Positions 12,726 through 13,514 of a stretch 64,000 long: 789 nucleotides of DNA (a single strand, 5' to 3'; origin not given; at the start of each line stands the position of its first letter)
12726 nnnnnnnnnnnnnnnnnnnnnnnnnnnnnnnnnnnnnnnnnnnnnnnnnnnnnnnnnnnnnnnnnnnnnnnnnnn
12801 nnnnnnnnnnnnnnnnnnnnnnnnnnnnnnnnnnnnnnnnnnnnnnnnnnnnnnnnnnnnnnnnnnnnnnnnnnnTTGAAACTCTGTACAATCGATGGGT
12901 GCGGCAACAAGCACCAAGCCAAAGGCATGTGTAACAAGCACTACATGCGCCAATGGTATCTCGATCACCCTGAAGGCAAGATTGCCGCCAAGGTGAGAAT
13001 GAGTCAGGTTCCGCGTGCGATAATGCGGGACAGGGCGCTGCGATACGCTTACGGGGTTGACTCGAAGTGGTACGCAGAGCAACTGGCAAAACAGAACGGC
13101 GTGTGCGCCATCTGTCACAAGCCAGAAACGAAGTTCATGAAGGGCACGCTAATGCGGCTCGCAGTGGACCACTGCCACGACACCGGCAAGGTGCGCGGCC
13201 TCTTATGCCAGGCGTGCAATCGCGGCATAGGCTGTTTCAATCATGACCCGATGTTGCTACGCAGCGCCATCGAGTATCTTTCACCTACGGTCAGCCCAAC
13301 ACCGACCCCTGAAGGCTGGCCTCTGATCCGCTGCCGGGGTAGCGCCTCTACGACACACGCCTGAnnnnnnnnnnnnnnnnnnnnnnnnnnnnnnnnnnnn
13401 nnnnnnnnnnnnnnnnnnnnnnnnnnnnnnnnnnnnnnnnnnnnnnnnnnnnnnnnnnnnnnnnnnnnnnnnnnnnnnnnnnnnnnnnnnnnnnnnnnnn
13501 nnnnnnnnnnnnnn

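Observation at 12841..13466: Homing-endonuclease insertion signature after the capsid gene: RBS-occluding hairpin plus 27-bp direct repeats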

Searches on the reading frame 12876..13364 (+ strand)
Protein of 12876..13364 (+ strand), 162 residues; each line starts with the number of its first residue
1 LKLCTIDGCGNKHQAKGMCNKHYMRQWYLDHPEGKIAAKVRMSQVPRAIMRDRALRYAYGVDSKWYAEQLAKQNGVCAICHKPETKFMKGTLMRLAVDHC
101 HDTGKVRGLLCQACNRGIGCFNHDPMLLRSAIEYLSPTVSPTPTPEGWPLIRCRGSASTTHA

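Call 5: search_protein_families(library=pfam, proteins=[window:12876-13364:+], max_evalue=0.01)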
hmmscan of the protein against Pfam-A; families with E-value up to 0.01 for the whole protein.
window:12876-13364:+ (162 aa): 1 family
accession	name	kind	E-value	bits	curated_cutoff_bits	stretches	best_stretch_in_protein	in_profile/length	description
PF02945.21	Endonuclease_7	-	1.4e-21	76.6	23.6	1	55-136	4-81/82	Recombination endonuclease VII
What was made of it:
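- Checked: ORF 12876-13364 (162 aa) matches Pfam Endonuclease_7 at E 1.4e-21 (call 5).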

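Call 7: search_dna_similar(query=window:12876-13364:+, collection=phages, mode=protein, max_rows=30)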
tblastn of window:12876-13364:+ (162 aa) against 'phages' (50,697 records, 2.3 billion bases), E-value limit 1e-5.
Records with a match: 1771; places in all: 1856; records where one place covers at least 80% of the query: 138.
Best place of each record, by identity: 60-80% 12; <60% 1759.
By first word of the organism name: Mycobacterium 996; Klebsiella 145; Gordonia 123; Escherichia 88; Rhodococcus 52; Streptomyces 43; Yersinia 42; Pseudomonas 34; Salmonella 29; Synechococcus 26; and 49 more.
By host as written in the record: Mycobacterium smegmatis mc2 155 718; Mycobacterium smegmatis mc#155 133; Gordonia terrae 3612 102; Klebsiella pneumoniae 76; - 70; Mycobacterium smegmatis mc2155 50; Rhodococcus erythropolis RIA 643 37; Escherichia coli 36; and 239 more.
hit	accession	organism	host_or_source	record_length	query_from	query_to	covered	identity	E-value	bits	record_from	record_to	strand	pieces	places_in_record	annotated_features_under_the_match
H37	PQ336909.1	Salmonella phage CHRF_20120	Salmonella enterica subsp. enterica ...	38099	11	157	91%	37.4%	6e-20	91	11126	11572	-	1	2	endonuclease VII | hypothetical protein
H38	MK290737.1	Pectobacterium phage Arno162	Pectobacterium atrosepticum SCRI1043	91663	10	137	79%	41.5%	3e-18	86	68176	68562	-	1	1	putative endonuclease VII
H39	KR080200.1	Mycobacterium phage AlanGrant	Mycobacterium smegmatis mc2 155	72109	3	158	96%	34.0%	1e-13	73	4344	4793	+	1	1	5: terminase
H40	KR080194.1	Mycobacterium phage Vincenzo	Mycobacterium smegmatis mc2 155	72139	3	158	96%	34.0%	1e-13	73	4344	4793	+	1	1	5: terminase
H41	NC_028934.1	Mycobacterium phage Vincenzo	Mycobacterium smegmatis mc2 155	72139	3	158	96%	34.0%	1e-13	73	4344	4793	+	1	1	5: terminase large subunit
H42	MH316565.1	Mycobacterium phage Mortcellus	soil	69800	2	138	85%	38.5%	2e-13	72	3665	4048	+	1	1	5: terminase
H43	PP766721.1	Escherichia phage Baskent_phicoli_1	Escherichia coli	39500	10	138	80%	40.3%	1e-18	87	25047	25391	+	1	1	endonuclease VII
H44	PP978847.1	Mycobacterium phage Teaspoon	Mycobacterium smegmatis mc2155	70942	2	142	87%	36.6%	4e-18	86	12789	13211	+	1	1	22: endonuclease VII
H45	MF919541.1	Mycobacterium phage YassJohnny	Mycobacterium smegmatis mc2 155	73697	2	142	87%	36.6%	4e-18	86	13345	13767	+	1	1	HNH endonuclease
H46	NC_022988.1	Mycobacterium phage Bruin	Mycobacterium smegmatis mc2 155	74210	2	142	87%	36.6%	4e-18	86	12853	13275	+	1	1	21: endonuclease VII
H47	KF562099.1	Mycobacterium phage Bruin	Mycobacterium smegmatis mc2 155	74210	2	142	87%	36.6%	4e-18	86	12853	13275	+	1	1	21: HNH endonuclease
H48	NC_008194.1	Mycobacterium phage 244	Mycobacterium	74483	2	142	87%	36.6%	4e-18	86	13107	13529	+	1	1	endonuclease VII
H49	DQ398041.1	Mycobacterium phage 244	Mycobacterium sp.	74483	2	142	87%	36.6%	4e-18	86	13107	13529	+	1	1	23: hypothetical protein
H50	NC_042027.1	Mycobacterium phage Pumpkin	Mycobacterium smegmatis mc2 155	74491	2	142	87%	36.6%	4e-18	86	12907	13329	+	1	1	23: endonuclease VII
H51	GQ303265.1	Mycobacterium phage Pumpkin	Mycobacterium smegmatis mc2 155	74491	2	142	87%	36.6%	4e-18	86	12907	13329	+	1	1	23: EndoVII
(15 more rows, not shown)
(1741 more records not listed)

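Call 27: find_related_loci(query=window:12876-13364:+, collection=viral_contigs, flank=4000)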
Query window:12876-13364:+ (162 aa) in viral_contigs; peptide patterns used: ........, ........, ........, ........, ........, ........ (x = any residue, [..] = any of these).
2 stretches matched a pattern; 2 encode a relative of the query (tblastn E <= 1e-3); 2 distinct loci.
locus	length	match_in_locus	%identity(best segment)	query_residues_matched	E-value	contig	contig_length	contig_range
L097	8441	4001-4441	77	1-147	5e-79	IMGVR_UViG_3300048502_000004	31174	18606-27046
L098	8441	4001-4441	76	1-147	7e-78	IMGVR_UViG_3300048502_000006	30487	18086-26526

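Call 35: find_related_loci(query=A1, collection=viral_contigs, flank=2500)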
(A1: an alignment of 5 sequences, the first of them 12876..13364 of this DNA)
Query A1 (162 aa) in viral_contigs; peptide patterns used: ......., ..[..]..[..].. (x = any residue, [..] = any of these).
600 stretches matched a pattern (row limit reached: there are more); 475 encode a relative of the query (tblastn E <= 1e-3); the best 80 are kept; 80 distinct loci.
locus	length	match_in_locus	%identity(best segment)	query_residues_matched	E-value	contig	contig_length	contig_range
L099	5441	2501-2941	77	1-147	1e-77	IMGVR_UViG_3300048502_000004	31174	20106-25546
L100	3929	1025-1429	70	2-136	1e-63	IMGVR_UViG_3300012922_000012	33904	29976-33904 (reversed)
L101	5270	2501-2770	59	50-139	2e-31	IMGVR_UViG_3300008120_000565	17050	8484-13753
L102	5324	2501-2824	47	21-139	8e-31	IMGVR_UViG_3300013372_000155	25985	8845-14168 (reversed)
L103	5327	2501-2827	46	23-141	4e-30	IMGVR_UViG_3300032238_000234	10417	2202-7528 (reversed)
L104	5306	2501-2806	53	51-147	1e-29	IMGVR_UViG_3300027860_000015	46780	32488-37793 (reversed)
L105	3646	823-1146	45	21-139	2e-29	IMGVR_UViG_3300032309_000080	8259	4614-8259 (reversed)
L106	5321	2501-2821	46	23-140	2e-29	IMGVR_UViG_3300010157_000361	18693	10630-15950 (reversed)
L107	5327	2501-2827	45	21-140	4e-29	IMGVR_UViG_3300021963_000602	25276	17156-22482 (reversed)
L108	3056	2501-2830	50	35-141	4e-29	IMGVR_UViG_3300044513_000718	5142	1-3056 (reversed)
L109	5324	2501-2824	45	21-139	1e-28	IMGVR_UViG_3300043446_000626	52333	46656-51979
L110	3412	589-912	45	21-139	9e-29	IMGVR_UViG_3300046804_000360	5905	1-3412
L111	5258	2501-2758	55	51-136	3e-28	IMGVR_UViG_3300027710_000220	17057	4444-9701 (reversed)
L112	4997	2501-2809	48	24-136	3e-28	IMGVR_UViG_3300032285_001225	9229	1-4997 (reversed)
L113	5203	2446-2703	55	50-135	1e-27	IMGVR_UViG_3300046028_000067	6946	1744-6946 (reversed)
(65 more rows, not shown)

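Call 61: find_encoding_contigs(protein=window:12876-13361:+, flank=3000, max_places=6)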
Protein seq(162 aa) (162 aa): 7 contigs read that carry it; 2 places shown.
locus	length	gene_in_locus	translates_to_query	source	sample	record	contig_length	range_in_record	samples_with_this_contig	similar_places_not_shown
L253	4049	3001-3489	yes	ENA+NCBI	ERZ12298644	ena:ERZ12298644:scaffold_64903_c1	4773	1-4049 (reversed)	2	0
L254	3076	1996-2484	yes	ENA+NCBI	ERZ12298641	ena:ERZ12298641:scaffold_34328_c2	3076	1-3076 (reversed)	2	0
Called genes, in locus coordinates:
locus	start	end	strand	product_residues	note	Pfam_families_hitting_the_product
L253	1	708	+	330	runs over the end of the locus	-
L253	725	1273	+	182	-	-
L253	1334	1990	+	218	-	-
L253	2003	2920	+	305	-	PF10124:Mu-like_gpT (faint), PF25209:Phage_capsid_4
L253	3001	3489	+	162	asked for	PF02945:Endonuclease_7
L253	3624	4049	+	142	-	?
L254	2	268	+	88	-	?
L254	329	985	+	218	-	-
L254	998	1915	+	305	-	PF10124:Mu-like_gpT (faint), PF25209:Phage_capsid_4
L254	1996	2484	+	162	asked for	PF02945:Endonuclease_7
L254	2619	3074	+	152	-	?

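Call 64: find_homologous_proteins(query=window:12876-13361:+, max_evalue=1e-30)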
Query seq(162 aa) (162 aa): 31 proteins with E <= 1e-30 among 2954 candidates.
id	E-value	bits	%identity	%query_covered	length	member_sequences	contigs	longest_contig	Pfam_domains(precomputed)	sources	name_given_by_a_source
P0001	2.6e-98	345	100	90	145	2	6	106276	PF02945.22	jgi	jgi:hypothetical protein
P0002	2.8e-73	263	78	86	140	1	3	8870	PF02945.22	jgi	jgi:hypothetical protein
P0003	4.1e-68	246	72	86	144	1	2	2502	PF02945.22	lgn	-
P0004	5.1e-65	236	72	85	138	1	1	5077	PF02945.22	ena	-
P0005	1.9e-62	228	71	83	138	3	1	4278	PF02945.22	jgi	-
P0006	2.9e-61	224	70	83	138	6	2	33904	PF02945.22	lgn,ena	-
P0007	1.5e-60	222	67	84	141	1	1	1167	PF02945.22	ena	-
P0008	1.9e-59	218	65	85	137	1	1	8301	PF02945.22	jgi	jgi:hypothetical protein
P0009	2.1e-59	218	65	85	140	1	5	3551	PF02945.22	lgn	-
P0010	1.5e-56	209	63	85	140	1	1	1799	PF02945.22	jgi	jgi:Recombination endonuclease VII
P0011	4.9e-55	204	63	86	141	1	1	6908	PF02945.22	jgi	jgi:hypothetical protein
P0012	1.4e-54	202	65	84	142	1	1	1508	PF02945.22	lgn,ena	-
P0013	1.9e-50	189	70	70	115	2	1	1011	PF02945.22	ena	-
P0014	1.2e-48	183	56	82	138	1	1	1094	PF02945.22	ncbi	-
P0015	1.5e-47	180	60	83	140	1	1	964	PF02945.22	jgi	jgi:hypothetical protein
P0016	2.7e-44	169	77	60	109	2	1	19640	PF02945.22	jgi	-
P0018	3.0e-42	162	51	81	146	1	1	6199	PF02945.22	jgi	jgi:hypothetical protein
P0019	5.8e-41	158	77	54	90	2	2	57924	PF02945.22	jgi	jgi:hypothetical protein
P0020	4.9e-35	139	45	59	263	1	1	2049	PF02945.22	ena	-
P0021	4.2e-34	136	52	64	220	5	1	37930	PF02945.22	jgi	-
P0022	5.1e-33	132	46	80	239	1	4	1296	PF02945.22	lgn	-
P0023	1.2e-32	131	45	85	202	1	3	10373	PF02945.22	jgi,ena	-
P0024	3.6e-32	129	53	64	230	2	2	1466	PF02945.22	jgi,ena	-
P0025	3.9e-32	129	42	87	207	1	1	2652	PF02945.22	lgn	-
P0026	7.8e-32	128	39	85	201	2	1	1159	PF02945.22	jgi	-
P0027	1.3e-31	128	52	70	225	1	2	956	PF02945.22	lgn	-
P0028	1.3e-31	128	42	83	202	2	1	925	PF02945.22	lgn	-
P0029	2.9e-31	127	42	83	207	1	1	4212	PF02945.22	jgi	jgi:hypothetical protein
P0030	3.8e-31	126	54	64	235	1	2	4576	PF02945.22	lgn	-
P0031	6.5e-31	125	35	83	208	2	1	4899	PF02945.22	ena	-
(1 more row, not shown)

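Call 65: find_encoding_contigs(protein=P0003, flank=1500, max_places=2)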
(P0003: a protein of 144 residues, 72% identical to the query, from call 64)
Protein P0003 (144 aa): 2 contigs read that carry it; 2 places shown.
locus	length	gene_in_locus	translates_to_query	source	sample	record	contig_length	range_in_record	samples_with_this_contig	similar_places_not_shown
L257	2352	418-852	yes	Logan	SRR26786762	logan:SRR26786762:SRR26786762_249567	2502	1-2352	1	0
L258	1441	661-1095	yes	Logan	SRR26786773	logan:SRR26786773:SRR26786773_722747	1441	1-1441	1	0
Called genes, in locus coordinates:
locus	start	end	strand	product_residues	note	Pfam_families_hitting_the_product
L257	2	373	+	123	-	?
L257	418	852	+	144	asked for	PF02945:Endonuclease_7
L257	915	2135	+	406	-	-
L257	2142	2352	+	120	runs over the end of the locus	?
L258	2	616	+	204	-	?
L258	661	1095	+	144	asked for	PF02945:Endonuclease_7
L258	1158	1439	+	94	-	?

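Call 66: find_encoding_contigs(protein=P0004, flank=1500, max_places=2)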
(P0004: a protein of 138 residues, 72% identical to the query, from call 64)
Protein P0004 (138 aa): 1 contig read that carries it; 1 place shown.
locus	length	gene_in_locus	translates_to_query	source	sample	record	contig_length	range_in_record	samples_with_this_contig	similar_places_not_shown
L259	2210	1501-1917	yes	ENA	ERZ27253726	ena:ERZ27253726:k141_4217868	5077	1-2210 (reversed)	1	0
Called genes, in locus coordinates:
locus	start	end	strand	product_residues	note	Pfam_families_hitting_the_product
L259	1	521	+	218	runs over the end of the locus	-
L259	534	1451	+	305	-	PF10124:Mu-like_gpT (faint), PF25209:Phage_capsid_4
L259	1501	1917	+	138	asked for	PF02945:Endonuclease_7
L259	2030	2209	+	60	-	?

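Call 67: find_encoding_contigs(protein=P0008, flank=1500, max_places=2)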
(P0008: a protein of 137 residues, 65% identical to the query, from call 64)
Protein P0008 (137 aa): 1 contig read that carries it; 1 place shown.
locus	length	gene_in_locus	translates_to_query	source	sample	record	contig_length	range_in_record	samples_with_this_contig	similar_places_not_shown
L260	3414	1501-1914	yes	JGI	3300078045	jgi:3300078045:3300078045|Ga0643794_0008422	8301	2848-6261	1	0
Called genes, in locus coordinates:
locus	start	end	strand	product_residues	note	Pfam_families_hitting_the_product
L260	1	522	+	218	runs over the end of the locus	-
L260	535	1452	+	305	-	PF10124:Mu-like_gpT (faint), PF25209:Phage_capsid_4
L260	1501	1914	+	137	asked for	PF02945:Endonuclease_7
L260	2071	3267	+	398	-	-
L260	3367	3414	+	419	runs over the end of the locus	-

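Call 68: find_encoding_contigs(protein=P0009, flank=1500, max_places=2)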
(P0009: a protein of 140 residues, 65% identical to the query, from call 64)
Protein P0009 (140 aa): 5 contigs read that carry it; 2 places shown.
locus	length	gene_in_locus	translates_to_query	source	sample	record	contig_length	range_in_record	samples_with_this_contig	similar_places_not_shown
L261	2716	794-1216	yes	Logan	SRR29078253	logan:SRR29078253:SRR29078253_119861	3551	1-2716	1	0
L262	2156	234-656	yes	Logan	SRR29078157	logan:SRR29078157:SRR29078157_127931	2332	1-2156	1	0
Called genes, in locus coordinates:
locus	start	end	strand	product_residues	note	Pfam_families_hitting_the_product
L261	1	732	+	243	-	?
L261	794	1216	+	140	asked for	PF02945:Endonuclease_7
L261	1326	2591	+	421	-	-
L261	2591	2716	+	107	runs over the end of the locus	-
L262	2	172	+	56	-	?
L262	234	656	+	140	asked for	PF02945:Endonuclease_7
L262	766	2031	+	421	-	-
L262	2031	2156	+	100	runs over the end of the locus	?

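Call 69: find_encoding_contigs(protein=P0011, flank=1500, max_places=2)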
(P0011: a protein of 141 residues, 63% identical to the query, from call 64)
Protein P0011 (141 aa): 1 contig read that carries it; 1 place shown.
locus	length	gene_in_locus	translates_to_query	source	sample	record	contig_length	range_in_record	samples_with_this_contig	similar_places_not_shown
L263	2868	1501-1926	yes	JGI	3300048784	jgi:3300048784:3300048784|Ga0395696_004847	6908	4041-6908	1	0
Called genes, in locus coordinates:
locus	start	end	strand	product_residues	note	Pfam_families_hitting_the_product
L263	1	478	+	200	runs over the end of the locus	-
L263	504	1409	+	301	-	PF10124:Mu-like_gpT (faint), PF25209:Phage_capsid_4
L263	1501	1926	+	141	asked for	PF02945:Endonuclease_7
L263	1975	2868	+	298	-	?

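Call 70: find_encoding_contigs(protein=P0018, flank=1500, max_places=2)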
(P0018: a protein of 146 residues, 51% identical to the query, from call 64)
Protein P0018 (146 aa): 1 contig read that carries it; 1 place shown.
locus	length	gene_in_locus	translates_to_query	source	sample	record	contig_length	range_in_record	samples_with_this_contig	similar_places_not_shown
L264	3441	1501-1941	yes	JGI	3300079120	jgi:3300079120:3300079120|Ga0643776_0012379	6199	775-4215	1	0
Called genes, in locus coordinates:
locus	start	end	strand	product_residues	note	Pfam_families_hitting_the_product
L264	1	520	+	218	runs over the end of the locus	-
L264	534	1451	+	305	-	PF10124:Mu-like_gpT (faint), PF25209:Phage_capsid_4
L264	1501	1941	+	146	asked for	PF02945:Endonuclease_7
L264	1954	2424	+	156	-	-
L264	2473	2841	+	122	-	-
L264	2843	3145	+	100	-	-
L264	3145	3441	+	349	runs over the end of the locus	-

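Call 74: search_protein_families(library=phrogs, proteins=[window:12876-13364:+], max_evalue=0.00001)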
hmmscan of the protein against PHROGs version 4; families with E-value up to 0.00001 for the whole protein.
window:12876-13364:+ (162 aa): 8 families
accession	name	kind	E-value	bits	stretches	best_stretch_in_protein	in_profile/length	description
phrog_2914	-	DNA, RNA and nucleotide metabolism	2.4e-33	116.5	1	3-136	19-153/190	endonuclease VII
phrog_2633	-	DNA, RNA and nucleotide metabolism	2.3e-28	100.1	1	31-137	57-138/142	endonuclease VII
phrog_307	-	DNA, RNA and nucleotide metabolism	5.7e-26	93.3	1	51-136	97-177/334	endonuclease VII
phrog_423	-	DNA, RNA and nucleotide metabolism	1.6e-14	55.1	1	67-123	16-69/159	endonuclease VII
phrog_1271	-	DNA, RNA and nucleotide metabolism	1.6e-09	38.6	0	2-32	38-68/361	HNH endonuclease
phrog_1035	-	DNA, RNA and nucleotide metabolism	2.2e-09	38.6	1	18-130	94-222/271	endonuclease VII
phrog_5351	-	DNA, RNA and nucleotide metabolism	4.1e-09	37.8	1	1-26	6-31/171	HNH endonuclease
phrog_17507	-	DNA, RNA and nucleotide metabolism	3.5e-06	27.8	0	97-136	1-41/65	endonuclease VII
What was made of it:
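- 12876..13364 (+): Endonuclease VII-type (DHHRN, beta-beta-alpha-metal) nuclease gene. The conserved core ends at ...AIEYL (13280). Residues 136-162 are a read-through tail encoded by repeat copy 1 and native intergenic DNA. Pfam PF02945 at E 1.4e-21 (call 5); PHROG 'endonuclease VII' at 2.4e-33 (call 74).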

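Call 75: search_solved_structures(query=window:12876-13361:+, max_evalue=0.01, show_alignments=1)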
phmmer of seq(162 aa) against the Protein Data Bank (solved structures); distinct sequences matched with E-value up to 0.01: 5.
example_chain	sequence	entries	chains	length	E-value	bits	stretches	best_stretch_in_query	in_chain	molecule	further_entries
3fc3_A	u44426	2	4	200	6.4e-09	39.1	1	68-136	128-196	Restriction endonuclease Hpy99I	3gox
3cmu_A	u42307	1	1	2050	2.1e-05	27.7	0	26-105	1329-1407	Protein recA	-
3cmt_A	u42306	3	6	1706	0.00085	22.4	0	65-105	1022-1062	Protein recA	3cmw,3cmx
1e7d_A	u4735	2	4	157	0.0021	21.1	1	72-124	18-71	RECOMBINATION ENDONUCLEASE VII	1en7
2qnf_A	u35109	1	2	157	0.0079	19.2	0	72-124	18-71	Recombination endonuclease VII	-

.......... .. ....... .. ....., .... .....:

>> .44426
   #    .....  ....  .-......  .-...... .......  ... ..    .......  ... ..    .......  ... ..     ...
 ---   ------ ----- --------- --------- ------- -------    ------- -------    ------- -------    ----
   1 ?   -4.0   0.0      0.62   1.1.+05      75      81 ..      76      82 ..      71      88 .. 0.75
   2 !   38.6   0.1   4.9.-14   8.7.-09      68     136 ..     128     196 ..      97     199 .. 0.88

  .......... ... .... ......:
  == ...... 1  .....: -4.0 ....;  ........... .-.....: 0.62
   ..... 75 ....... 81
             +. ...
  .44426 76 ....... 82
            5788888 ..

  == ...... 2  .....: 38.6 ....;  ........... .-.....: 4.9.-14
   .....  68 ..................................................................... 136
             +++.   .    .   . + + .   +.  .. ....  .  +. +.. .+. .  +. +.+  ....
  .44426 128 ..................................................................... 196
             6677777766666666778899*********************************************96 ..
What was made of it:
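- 12876..13364 (+): Best solved relatives are Hpy99I (6e-9) and T4 endonuclease VII (2e-3) (call 75).
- Closest known: Hpy99I restriction endonuclease. Same: Closest solved sequence relative of the catalytic half (E 6e-9, call 75), with the beta-beta-alpha-metal fold.
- The nearest solved relative is the sequence-specific enzyme Hpy99I (call 75). By sequence it is closer to the site-specific enzyme Hpy99I than to T4 endonuclease VII (call 75).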
